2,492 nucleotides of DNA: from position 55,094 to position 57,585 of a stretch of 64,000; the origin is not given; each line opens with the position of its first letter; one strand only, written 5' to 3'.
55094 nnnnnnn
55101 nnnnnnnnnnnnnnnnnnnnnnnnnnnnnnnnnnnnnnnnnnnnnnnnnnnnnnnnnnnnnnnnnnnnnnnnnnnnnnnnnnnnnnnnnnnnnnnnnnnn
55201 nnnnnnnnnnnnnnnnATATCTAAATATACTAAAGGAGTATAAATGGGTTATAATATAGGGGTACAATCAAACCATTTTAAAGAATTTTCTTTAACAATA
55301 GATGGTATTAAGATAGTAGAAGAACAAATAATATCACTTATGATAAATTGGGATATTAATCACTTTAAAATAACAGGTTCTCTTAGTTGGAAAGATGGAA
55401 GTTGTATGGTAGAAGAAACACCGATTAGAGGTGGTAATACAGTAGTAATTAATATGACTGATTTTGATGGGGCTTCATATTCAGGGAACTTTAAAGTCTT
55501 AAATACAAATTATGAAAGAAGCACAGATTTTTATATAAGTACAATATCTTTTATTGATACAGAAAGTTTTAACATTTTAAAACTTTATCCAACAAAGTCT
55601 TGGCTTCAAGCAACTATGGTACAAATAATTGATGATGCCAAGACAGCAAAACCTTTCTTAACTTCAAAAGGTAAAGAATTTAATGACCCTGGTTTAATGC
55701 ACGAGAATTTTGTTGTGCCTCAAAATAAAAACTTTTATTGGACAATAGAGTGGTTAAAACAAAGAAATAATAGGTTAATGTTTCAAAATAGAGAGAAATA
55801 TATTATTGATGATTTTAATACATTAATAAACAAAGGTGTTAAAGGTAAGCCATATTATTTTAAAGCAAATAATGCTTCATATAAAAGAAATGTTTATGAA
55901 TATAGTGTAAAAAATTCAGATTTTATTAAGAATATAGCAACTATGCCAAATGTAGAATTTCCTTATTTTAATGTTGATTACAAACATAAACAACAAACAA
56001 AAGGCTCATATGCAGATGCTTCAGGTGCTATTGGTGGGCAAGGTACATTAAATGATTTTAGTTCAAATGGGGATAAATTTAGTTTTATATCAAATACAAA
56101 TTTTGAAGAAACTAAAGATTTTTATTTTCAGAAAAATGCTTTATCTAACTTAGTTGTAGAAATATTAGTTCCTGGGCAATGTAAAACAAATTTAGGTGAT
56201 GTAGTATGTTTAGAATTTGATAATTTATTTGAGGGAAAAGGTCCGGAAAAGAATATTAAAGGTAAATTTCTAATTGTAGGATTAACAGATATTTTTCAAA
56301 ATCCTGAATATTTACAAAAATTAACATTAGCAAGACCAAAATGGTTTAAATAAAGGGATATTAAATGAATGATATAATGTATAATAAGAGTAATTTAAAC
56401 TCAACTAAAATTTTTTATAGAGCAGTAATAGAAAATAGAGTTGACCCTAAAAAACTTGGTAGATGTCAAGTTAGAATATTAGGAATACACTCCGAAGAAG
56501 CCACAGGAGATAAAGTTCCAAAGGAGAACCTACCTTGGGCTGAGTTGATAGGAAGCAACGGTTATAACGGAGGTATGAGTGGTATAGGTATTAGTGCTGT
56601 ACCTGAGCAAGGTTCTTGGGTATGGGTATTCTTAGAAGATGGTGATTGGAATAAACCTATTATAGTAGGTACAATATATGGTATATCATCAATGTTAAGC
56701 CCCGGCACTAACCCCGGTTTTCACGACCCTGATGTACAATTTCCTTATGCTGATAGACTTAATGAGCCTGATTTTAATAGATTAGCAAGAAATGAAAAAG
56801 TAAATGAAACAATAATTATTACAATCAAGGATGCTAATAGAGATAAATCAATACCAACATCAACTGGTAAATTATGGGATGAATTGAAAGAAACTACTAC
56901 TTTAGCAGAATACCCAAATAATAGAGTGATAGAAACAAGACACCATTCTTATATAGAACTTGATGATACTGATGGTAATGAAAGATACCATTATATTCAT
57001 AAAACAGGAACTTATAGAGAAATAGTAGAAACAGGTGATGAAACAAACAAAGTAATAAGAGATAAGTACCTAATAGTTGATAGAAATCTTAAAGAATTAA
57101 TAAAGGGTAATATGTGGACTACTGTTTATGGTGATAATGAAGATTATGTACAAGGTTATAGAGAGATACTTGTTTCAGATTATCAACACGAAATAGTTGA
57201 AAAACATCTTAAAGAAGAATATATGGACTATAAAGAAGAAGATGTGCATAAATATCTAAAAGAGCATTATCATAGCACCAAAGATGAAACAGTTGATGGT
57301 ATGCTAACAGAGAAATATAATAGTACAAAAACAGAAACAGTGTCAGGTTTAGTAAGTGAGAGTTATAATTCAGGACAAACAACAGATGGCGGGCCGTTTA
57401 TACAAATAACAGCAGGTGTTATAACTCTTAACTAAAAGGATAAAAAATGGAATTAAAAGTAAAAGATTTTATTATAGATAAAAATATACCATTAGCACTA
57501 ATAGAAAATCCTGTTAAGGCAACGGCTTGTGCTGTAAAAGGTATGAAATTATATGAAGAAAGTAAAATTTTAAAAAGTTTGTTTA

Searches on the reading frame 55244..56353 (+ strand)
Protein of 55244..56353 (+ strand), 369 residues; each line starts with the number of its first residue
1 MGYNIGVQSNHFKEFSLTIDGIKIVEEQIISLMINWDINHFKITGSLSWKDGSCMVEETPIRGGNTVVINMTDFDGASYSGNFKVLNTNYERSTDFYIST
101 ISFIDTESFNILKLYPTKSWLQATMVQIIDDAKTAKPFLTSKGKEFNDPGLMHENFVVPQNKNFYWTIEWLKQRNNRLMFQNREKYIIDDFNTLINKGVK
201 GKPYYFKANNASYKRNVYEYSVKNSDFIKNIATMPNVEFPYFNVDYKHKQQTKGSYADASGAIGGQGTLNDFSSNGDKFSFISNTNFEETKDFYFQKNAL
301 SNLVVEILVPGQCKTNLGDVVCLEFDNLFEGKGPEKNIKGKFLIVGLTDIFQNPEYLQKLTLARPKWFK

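Call 9: search_protein_families(library=phrogs, proteins=[window:55244-56353:+], max_evalue=0.001)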
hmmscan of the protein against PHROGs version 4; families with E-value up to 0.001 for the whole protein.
window:55244-56353:+ (369 aa): 1 family
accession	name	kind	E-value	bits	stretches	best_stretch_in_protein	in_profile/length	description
phrog_350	-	tail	5.8e-11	43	1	23-364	29-425/436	tail protein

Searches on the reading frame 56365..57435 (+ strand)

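Call 9: search_protein_families(library=phrogs, proteins=[window:56365-57435:+], max_evalue=0.001)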
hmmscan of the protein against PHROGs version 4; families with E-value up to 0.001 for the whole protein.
window:56365-57435:+ (356 aa): 4 families
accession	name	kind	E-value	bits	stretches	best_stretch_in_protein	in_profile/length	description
phrog_430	-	tail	2.1e-63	216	2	5-147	8-145/868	baseplate hub subunit and tail lysozyme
phrog_1922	-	tail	6.1e-13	49.1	1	27-145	37-156/932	baseplate hub subunit and tail lysozyme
phrog_694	-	tail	4.3e-09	36.2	1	22-104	28-113/851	baseplate hub and tail lysozyme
phrog_33098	-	tail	3.8e-05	23.7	1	33-104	51-121/641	baseplate hub and tail lysozyme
